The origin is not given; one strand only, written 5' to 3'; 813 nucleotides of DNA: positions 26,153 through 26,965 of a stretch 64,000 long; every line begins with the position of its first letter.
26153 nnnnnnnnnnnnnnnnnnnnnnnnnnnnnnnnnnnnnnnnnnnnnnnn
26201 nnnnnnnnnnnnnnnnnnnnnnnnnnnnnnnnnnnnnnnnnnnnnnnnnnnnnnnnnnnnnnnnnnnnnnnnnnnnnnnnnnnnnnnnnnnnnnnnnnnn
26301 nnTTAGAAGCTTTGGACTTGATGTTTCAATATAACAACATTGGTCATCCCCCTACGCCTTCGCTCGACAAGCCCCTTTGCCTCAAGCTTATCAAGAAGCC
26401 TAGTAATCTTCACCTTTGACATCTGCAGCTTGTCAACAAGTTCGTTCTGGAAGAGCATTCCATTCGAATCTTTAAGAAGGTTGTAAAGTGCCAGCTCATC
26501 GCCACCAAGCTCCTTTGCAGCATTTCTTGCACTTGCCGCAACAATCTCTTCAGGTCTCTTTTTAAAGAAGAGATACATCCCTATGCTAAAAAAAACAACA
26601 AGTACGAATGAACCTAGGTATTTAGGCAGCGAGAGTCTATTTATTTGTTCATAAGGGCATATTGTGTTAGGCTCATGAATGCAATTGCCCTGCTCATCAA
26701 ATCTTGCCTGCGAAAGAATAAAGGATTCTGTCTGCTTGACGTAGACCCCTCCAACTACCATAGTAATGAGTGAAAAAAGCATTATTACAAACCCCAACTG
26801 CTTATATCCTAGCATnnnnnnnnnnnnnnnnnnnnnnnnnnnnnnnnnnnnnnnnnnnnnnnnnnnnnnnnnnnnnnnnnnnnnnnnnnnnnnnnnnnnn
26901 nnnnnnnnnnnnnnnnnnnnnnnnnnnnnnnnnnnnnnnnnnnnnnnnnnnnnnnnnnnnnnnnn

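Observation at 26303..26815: Membrane-tethered winged-helix regulator with an extracytoplasmic CxxxxxxxC loop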

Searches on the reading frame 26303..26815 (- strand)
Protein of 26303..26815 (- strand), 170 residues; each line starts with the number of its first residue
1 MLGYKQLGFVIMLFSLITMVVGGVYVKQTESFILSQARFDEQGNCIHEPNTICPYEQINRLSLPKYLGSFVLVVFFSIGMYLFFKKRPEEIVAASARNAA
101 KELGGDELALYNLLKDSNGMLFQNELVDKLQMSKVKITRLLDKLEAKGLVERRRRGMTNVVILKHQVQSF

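Call 3: search_protein_families(library=pfam, proteins=[window:26303-26815:-], max_evalue=0.1)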
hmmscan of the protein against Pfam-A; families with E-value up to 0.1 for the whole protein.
window:26303-26815:- (170 aa): 18 families
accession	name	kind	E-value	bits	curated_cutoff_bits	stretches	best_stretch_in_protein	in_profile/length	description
PF24034.1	DUF7343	-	2.7e-10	40.4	27.6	1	106-163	4-61/62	Domain of unknown function (DUF7343)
PF12802.13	MarR_2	-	3.2e-08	34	27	1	109-154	10-54/61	MarR family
PF01047.28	MarR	-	1.4e-06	28.5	24.6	1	118-154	16-51/59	MarR family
PF00392.27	GntR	-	0.0012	18.9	27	1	123-159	27-63/64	Bacterial regulatory proteins, gntR family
PF13545.12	HTH_Crp_2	-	0.0019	18.6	27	1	123-162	25-61/70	Crp-like helix-turn-helix domain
PF01978.25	TrmB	-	0.0038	17.5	25.6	1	113-155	16-57/68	Sugar-specific transcriptional regulator TrmB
PF08100.18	Dimerisation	-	0.005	17.1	25.6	1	107-156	27-76/93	O-methyltransferase dimerisation domain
PF25213.1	HVO_A0261_N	-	0.0052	17.1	35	1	123-155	27-59/86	HVO_A0261 N-terminal domain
PF09339.16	HTH_IclR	-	0.012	15.8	22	1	112-153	10-51/52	IclR helix-turn-helix domain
PF22381.2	Staph_reg_Sar_Rot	-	0.02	15.4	27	1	114-154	24-62/85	Transcriptional regulator SarA/Rot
PF17870.6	Insulin_TMD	-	0.03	14.9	33.4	0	70-87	25-42/47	Insulin receptor trans-membrane segment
PF04182.18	B-block_TFIIIC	-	0.037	14.5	22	1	122-155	20-53/73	B-block binding subunit of TFIIIC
PF09012.17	FeoC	-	0.049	14.2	21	1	124-156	18-50/69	FeoC like transcriptional regulator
PF02002.24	TFIIE_alpha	-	0.056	13.8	22.9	1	117-155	24-62/105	TFIIE alpha subunit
PF21928.1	XLF_CC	-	0.071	13.5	27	0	123-148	24-49/53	XLF protein coiled-coil region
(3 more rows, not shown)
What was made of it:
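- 26327..26503 (-): Winged helix-turn-helix DNA-binding domain (res 105-163). Pfam DUF7343, MarR_2 and MarR (call 3).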

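Call 4: search_protein_families(library=ncbifam, proteins=[window:26303-26815:-], max_evalue=0.1)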
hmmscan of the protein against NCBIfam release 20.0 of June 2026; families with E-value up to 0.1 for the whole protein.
window:26303-26815:- (170 aa): 18 families
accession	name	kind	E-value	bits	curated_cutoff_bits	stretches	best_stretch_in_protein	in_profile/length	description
NF053606.1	Sta1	subfamily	8.8e-06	25.8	80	1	105-155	20-69/100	Sta1 family transcriptional regulator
NF040939.2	trans_reg_lrs14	equivalog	1.9e-05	24.6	90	1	104-155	20-71/103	Lrs14 family HTH-type transcriptional regulator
NF033788.1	HTH_metalloreg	subfamily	2.2e-05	24.2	55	1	110-163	16-68/77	metalloregulator ArsR/SmtB family transcription factor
TIGR02018.2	his_ut_repres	equivalog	0.00015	21.3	220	1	122-166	25-69/226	histidine utilization transcriptional repressor HutC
TIGR01884.1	cas_HTH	subfamily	0.0012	18.2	60.2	1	98-156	135-193/202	CRISPR-associated CARF protein Csa3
NF041230.1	BagL_FevM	exception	0.0025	17.9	230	1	113-152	47-86/145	MarR family transcriptional regulator BagL/FevM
NF041397.1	TranRegGlpR_Halo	equivalog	0.0025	17.5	300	1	113-158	13-57/253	HTH-type transcriptional regulator GlpR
NF041413.1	ArsR_Rv2640c_fam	equivalog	0.0033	17.8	155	1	112-160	50-98/118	Rv2640c family ArsR-like transcriptional regulator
NF052638.1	TransRegOhrRVib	equivalog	0.0097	15.6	200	1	124-156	55-87/141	transcriptional regulator OhrR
NF007001.0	PRK09464.1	equivalog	0.011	15.4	330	1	112-161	26-75/254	pyruvate dehydrogenase complex transcriptional repressor PdhR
TIGR02787.1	codY_Gpos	equivalog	0.025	13.8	267.2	1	111-160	189-240/251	GTP-sensing pleiotropic transcriptional regulator CodY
NF053777.1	Saro0803TransReg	equivalog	0.03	14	200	1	113-154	45-85/140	Saro_0803 family transcriptional regulator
TIGR01889.1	Staph_reg_Sar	paralog_domain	0.031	14.6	62.6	1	110-154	31-77/109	staphylococcal accessory regulator family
NF011947.0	PRK15418.1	equivalog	0.039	13.1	486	1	121-150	31-60/319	transcriptional regulator LsrR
NF008122.0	PRK10870.1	equivalog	0.051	13.3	157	1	110-154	61-105/176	transcriptional repressor MprA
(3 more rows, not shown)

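Call 8: find_homologous_proteins(query=window:26303-26815:-)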
Query window:26303-26815:- (170 aa): 347 proteins with E <= 0.001 among 430 candidates; the best 120 are listed.
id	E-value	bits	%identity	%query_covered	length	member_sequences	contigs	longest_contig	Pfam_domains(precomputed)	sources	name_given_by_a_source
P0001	1.3e-104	365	100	100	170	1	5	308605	PF01047.29,PF12802.14,PF24034.2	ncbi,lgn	ncbi:MAG: MarR family transcriptional regulator [Candidatus Woesearchaeota archaeon]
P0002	1.8e-58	215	60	97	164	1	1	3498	PF01047.29,PF12802.14,PF24034.2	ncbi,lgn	-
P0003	4.0e-56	207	56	96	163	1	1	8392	PF01047.29,PF12802.14,PF24034.2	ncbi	-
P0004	9.8e-56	206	58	97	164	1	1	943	PF01047.29,PF12802.14,PF24034.2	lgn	-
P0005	1.9e-54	202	56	97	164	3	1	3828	PF01047.29,PF12802.14,PF24034.2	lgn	-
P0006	2.0e-54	202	58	97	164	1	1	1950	PF01047.29,PF12802.14,PF24034.2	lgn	-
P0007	9.9e-53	196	55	96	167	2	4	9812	PF01047.29,PF12802.14,PF24034.2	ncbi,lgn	-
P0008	3.0e-50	188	51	96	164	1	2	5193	PF01047.29,PF13412.13,PF01978.26,PF12802.14,PF00392.28,PF13545.13,PF24034.2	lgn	-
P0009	6.3e-50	187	52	96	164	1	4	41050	PF01047.29,PF12802.14,PF24034.2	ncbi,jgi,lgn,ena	-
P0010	7.1e-50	187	52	96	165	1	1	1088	PF01047.29,PF12802.14,PF24034.2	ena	-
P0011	4.7e-49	184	52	96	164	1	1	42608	PF01047.29,PF12802.14,PF00392.28,PF24034.2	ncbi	-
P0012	5.5e-49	184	53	96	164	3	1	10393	PF01047.29,PF01978.26,PF12802.14,PF24034.2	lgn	-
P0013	1.2e-48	183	51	96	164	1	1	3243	PF12802.14,PF24034.2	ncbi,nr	ncbi:hypothetical protein HY484_04720 [Candidatus Woesearchaeota archaeon]|nr:hypothetical protein [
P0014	3.1e-48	181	49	98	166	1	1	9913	PF01047.29,PF01978.26,PF12802.14,PF00392.28,PF24034.2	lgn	-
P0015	4.1e-48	181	51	96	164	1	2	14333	PF01047.29,PF12802.14,PF24034.2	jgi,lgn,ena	-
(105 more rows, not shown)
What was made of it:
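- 26303..26815 (-): CDS of the 170-aa membrane-tethered wHTH regulator. A 100% identical protein in NCBI is named 'MarR family transcriptional regulator [Candidatus Woesearchaeota archaeon]' (call 8).
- Checked: The gene is real: full-length homologues reach E 1e-58 and there are 347 hits (call 8).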

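Call 11: find_related_loci(query=A1, collection=genome_contigs, flank=6000)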
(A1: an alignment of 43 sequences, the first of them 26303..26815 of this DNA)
Query A1 (170 aa) in genome_contigs; peptide patterns used: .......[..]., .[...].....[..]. (x = any residue, [..] = any of these).
489 stretches matched a pattern; 372 encode a relative of the query (tblastn E <= 1e-3); the best 80 are kept; 80 distinct loci.
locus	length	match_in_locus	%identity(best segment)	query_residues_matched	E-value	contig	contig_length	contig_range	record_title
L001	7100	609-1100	50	1-164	4e-55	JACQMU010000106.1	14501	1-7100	MAG: Candidatus Woesearchaeota archaeon isolate NC_groundwater_1237_Ag_S-0.1um_39_34 S_p1_S3_coassembly_k141_1460139, wh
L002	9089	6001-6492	48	1-164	4e-54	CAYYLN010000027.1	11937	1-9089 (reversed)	MAG TPA_asm: uncultured Methanosarcinales archaeon isolate binchicken_co38_1403 genome assembly, contig: NODE_11359_leng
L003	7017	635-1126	51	1-164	3e-54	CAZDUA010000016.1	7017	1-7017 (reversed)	MAG TPA_asm: uncultured Methanosarcinales archaeon isolate binchicken_co165_291 genome assembly, contig: k141_2550358, w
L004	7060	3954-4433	52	5-165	4e-53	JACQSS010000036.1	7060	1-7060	MAG: Candidatus Woesearchaeota archaeon isolate NC_groundwater_1391_Ag_S-0.2um_48_40 S_p2_S4_coassembly_k141_2311121, wh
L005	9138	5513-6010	48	5-170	8e-52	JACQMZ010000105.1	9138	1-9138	MAG: Candidatus Woesearchaeota archaeon isolate NC_groundwater_1242_Ag_S-0.1um_49_30 S_p1_S3_coassembly_k141_2024566, wh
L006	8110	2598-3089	46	1-164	1e-48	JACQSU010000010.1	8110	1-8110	MAG: Candidatus Woesearchaeota archaeon isolate NC_groundwater_1393_Ag_S-0.2um_49_28 S_p2_S4_coassembly_k141_433848, who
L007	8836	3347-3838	49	1-164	2e-48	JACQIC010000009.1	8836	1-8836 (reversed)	MAG: Candidatus Aenigmatarchaeota archaeon isolate NC_groundwater_1115_Ag_S-0.1um_41_83 S_p1_S3_coassembly_k141_32346, w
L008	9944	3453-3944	48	1-164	2e-47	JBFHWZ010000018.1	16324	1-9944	MAG: Candidatus Woesearchaeota archaeon isolate Mix_sand09.2021.07.Z.43 k141_153274_length_16324_cov_11.6519, whole geno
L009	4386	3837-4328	43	1-164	2e-47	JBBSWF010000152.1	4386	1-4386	MAG: Nanoarchaeota archaeon isolate H52-bin087_1 H52_bin087_1_000000000152, whole genome shotgun sequence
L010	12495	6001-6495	46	1-164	1e-46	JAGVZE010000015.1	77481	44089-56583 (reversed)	Candidatus Woesearchaeota archaeon isolate RIFCSPLOWO2_12_FULL_46_25 rifcsplowo2_12_scaffold_373, whole genome shotgun s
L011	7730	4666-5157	55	1-164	7e-46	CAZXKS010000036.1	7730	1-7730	MAG TPA_asm: uncultured Methanosarcinales archaeon isolate SRP119689_co1_299 genome assembly, contig: NODE_15168_length_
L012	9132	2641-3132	50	1-164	5e-46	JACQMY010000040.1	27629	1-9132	MAG: Candidatus Woesearchaeota archaeon isolate NC_groundwater_1241_Ag_S-0.1um_45_47 S_p1_S3_coassembly_k141_2437020, wh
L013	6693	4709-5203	44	1-164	2e-45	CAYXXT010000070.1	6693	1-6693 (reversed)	MAG TPA_asm: uncultured Methanosarcinales archaeon isolate SRP178908_co2_264 genome assembly, contig: NODE_8260_length_6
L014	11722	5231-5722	47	1-164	6e-45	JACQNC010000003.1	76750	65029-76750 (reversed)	MAG: Candidatus Woesearchaeota archaeon isolate NC_groundwater_1245_Ag_S-0.1um_57_86 S_p1_S3_coassembly_k141_84011, whol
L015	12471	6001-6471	44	8-164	2e-44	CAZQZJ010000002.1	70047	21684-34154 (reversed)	MAG TPA_asm: uncultured Methanosarcinales archaeon isolate binchicken_co248_369 genome assembly, contig: NODE_277_length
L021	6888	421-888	37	5-166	3e-28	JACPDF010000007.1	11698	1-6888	MAG: Candidatus Woesearchaeota archaeon isolate NC_groundwater_302_Ag_B-0.1um_38_13 S7_GD2017_3_B1_scaffold_2519, whole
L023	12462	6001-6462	35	5-164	8e-28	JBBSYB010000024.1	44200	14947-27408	MAG: Candidatus Aenigmatarchaeota archaeon isolate H43-bin179_1 H43_bin179_1_000000000024, whole genome shotgun sequence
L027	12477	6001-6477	38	2-165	5e-27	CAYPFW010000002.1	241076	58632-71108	MAG TPA_asm: uncultured archaeon isolate ERP125453_co1_90 genome assembly, contig: NODE_8_length_241076_cov_19.331963, w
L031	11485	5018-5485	34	5-164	5e-26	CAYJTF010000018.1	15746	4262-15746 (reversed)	MAG TPA_asm: uncultured archaeon isolate ERP125453_co1_357 genome assembly, contig: NODE_3855_length_15746_cov_6.577529,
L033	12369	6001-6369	41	44-164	8e-26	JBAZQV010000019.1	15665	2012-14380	MAG: Candidatus Aenigmatarchaeota archaeon isolate SO_2017_SWC_7 scaffold_3231_c1_LP-4_2017, whole genome shotgun sequen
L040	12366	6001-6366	44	44-164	4e-25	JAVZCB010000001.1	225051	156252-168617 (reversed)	MAG: Candidatus Micrarchaeia archaeon isolate DRTY-6_201705_bins_182 DRTY-6_201705_bins_182_scaffold_1, whole genome sho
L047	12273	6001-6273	52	79-165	4e-24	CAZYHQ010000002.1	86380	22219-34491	MAG TPA_asm: uncultured archaeon isolate SRP269290_co3_790 genome assembly, contig: NODE_178_length_86380_cov_8.205665,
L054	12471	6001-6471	36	3-165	1e-23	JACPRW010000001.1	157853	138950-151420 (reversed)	MAG: Candidatus Aenigmatarchaeota archaeon isolate NC_groundwater_689_Ag_S-0.2um_53_36 S36_SO-2_scaffold_65176, whole ge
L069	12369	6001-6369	41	49-164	8e-23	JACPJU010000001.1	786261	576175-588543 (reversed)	MAG: Candidatus Aenigmatarchaeota archaeon isolate NC_groundwater_476_Ag_S-0.1um_40_17 S35_SO-1_scaffold_95073, whole ge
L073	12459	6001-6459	31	1-166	1e-22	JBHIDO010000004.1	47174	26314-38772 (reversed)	MAG: Candidatus Aenigmatarchaeota archaeon isolate b3.sp3_bin.47 NODE_92_length_47174_cov_6.770751, whole genome shotgun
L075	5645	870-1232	41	42-164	2e-22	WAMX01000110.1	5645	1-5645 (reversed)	MAG: Nanobdellati archaeon isolate S139_153_esom k151_70498, whole genome shotgun sequence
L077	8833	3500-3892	41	44-165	2e-22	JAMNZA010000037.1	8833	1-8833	MAG: Methanobacteriota archaeon isolate Bin_39 Bin_39_scaffold_8006, whole genome shotgun sequence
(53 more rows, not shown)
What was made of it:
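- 372 loci in GTDB species representatives (call 11).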

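Call 26: predict_structure(alignment_id=A1)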
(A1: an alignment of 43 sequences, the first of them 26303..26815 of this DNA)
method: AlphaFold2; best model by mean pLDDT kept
length: 170 residues; sequences in the alignment: 43
mean_pLDDT: 86.5   pTM: 0.58
mean pLDDT of the five models: 86.5, 83.5, 82.9, 82.3, 80.9
residues with pLDDT >= 90: 89; 70-90: 70; 50-70: 10; < 50: 1
segments of 3 or more residues with pLDDT < 50: none
pLDDT, mean of each block of 10 residues (from residue 1): 86 97 95 84 74 82 93 96 79 74 87 89 93 93 90 90 69
secondary structure, 60 per line:
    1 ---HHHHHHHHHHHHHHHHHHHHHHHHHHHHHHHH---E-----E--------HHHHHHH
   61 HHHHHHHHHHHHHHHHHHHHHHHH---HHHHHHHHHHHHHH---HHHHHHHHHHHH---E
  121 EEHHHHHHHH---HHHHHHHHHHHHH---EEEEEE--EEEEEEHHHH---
elements in order: H4-35 H54-84 H88-101 H105-116 E120-122 H123-130 H134-146 E150-155 E158-163 H164-167
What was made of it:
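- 26738..26800 (-): TM1 (res ~6-26). Lies within AF2 helix 4-35 (call 26).
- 26564..26620 (-): TM2 (res ~66-84). Lies within AF2 helix 54-84 (call 26).
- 26513..26554 (-): Cytoplasmic linker helix (res 88-101). AF2 helix 88-101 (call 26).
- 26327..26503 (-): AF2 secondary structure H105-116, E120-122, H123-130, H134-146, wing E150-155/E158-163 (call 26).
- Checked: The AF2 model has mean pLDDT 86.5, with helices 4-35 and 54-84 forming a hairpin, a linker helix 88-101, and then H-beta-H-H-wing (call 26).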

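Call 32: fold_search(model_id=the predicted structure, library=pdb)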
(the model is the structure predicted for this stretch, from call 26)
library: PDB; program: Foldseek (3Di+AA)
matches with E <= 10: 1599; with E <= 0.001: 1
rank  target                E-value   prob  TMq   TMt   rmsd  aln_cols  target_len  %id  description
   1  4ooi_C                7.7e-04  1.00  0.34  0.57   5.0        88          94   20  Reduced HlyU from Vibrio cholerae N16961 (released 2014-12-31)
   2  2eth_A                1.1e-03  1.00  0.36  0.42  14.4       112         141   22  Crystal structure of a marr-like transcriptional regulator (tm0816) from thermotoga maritima at 2.50 A resolution (released 2005-11-08)
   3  7p6f_BBB              1.2e-03  1.00  0.35  0.56   5.0        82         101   23  1.93 A resolution X-ray crystal structure of the transcriptional regulator SrnR from Streptomyces griseus (released 2022-05-25)
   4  4jba_B                1.3e-03  1.00  0.35  0.43  12.1       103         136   20  Crystal Structure of the Oxidized Form of MarR from E.coli (released 2013-10-16)
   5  4zzl_A                1.3e-03  1.00  0.34  0.39  13.4       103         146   18  MexR R21W derepressor mutant causing multidrug resistance in P. aeruginosa by mexAB-oprM efflux pump expression (released 2016-07-27)
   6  6j05_A                1.4e-03  1.00  0.37  0.60   4.4        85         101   24  Structures of two ArsR As(III)-responsive repressors: implications for the mechanism of derepression (released 2019-07-03)
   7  6o8o_D                1.4e-03  1.00  0.33  0.52   6.4        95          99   24  Crystal Structure of C9S disulfide state of Sulfide-responsive transcriptional repressor (SqrR) from Rhodobacter capsu (released 2020-04-01)
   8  2b0l_A                1.5e-03  1.00  0.35  0.54   4.2        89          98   19  C-terminal DNA binding domain of transcriptional pleiotropic repressor CodY. (released 2006-02-21)
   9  3gw2                  1.6e-03  1.00  0.34  0.60   4.3        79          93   23  Crystal structure of possible transcriptional regulatory protein (fragment 1-100) from Mycobacterium bovis. Northeast St (released 2009-04-21)
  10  8ylg_B                1.6e-03  1.00  0.36  0.38  13.0       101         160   23  Crystal structure of Burkholderia thailandensis MftR in complex with operator DNA (released 2024-11-13)
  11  6j0e_A                1.7e-03  1.00  0.37  0.49   5.0        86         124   17  Structures of two ArsR As(III)-responsive repressors: implications for the mechanism of derepression (released 2019-07-03)
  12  4omz_B                1.7e-03  1.00  0.34  0.56   5.8        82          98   23  Crystal Structure of NolR from Sinorhizobium fredii (released 2014-04-16)
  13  4k2e_B                1.7e-03  1.00  0.33  0.56   4.3        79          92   23  HlyU from Vibrio cholerae N16961 (released 2014-04-30)
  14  7p6f_AAA              1.7e-03  1.00  0.33  0.50   4.6        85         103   24  1.93 A resolution X-ray crystal structure of the transcriptional regulator SrnR from Streptomyces griseus (released 2022-05-25)
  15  7p6f_DDD              1.9e-03  1.00  0.33  0.53   3.7        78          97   26  1.93 A resolution X-ray crystal structure of the transcriptional regulator SrnR from Streptomyces griseus (released 2022-05-25)
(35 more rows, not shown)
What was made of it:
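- Closest known: ArsR/SmtB metalloregulators. Same: These are the best Foldseek matches: HlyU, SrnR, ArsR, SqrR and CzrA, with probability 1.0 and TM-score to the target 0.5-0.63 (call 32).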

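Call 52: search_protein_families(library=pfam, proteins=[L004:4464-5150:+, L027:6881-7519:+, L075:3669-5027:+, L047:56-547:+, L069:22-369:+, L002:7249-7749:+, L021:5152-5682:-, L021:4631-5155:-, L047:6340-6792:+, L027:10409-10840:+], max_evalue=1)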
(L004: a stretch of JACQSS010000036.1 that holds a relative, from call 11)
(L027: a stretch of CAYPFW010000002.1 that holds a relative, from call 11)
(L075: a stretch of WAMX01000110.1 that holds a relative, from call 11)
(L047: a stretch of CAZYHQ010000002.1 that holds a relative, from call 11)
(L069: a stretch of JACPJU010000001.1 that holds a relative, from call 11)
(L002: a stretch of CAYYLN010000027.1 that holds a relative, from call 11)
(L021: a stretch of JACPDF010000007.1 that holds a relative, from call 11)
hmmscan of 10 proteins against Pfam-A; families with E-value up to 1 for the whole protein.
L004:4464-5150:+ (228 aa): 0 families

L027:6881-7519:+ (212 aa): 0 families

L075:3669-5027:+ (452 aa): 0 families

L047:56-547:+ (163 aa): 0 families

L069:22-369:+ (115 aa): 0 families

L002:7249-7749:+ (166 aa): 2 families
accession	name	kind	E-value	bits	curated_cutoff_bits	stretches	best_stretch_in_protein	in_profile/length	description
PF04123.18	DUF373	-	0.32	10.8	28.3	1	51-156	187-311/335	Domain of unknown function (DUF373)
PF03347.19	TDH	-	0.35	10.9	27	1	56-83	33-60/165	Vibrio thermostable direct hemolysin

L021:5152-5682:- (176 aa): 2 families
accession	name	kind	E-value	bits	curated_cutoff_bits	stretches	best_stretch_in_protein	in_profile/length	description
PF04971.17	Phage_holin_2_1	-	0.041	14.3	26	1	43-68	1-26/64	Bacteriophage P21 holin S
PF13886.12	TM7S3_TM198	-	0.28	11.3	29.2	1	25-108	55-140/199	TM7S3/TM198-like domain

L021:4631-5155:- (174 aa): 0 families

L047:6340-6792:+ (150 aa): 1 family
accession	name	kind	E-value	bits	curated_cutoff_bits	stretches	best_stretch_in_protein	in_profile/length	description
PF19869.4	DUF6342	-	0.18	12.5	25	1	116-139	65-88/99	Family of unknown function (DUF6342)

L027:10409-10840:+ (143 aa): 0 families

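Call 59: search_solved_structures(query=A1, max_evalue=0.01)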
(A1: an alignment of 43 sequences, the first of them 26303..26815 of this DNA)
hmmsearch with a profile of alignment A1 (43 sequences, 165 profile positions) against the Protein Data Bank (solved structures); distinct sequences matched with E-value up to 0.01: 10.
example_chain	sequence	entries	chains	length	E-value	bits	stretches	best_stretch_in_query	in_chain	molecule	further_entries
3cdh_A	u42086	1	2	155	0.00079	22.5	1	76-152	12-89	Transcriptional regulator, MarR family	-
8xt8_A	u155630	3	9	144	0.00099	22.2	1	87-153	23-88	MarR family transcriptional regulator | MarR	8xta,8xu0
8xt8_B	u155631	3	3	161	0.0013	21.8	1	87-153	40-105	MarR family transcriptional regulator | MarR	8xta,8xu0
8c7s_A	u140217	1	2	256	0.0033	20.5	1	77-158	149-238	Global transcriptional regulator CodY (Fragment)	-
8c7o_A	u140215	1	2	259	0.0039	20.2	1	77-158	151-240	Global transcriptional regulator CodY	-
5ey0_B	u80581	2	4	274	0.0041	20.2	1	77-158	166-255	GTP-sensing transcriptional pleiotropic repressor CodY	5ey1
2b0l_A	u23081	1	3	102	0.0051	19.9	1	97-158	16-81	GTP-sensing transcriptional pleiotropic repressor codY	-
5loe_A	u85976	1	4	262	0.0064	19.5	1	79-158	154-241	GTP-sensing transcriptional pleiotropic repressor CodY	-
5lnh_A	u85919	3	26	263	0.0064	19.5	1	79-158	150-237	GTP-sensing transcriptional pleiotropic repressor CodY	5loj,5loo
5ey2_A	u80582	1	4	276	0.0097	18.9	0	90-158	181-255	GTP-sensing transcriptional pleiotropic repressor CodY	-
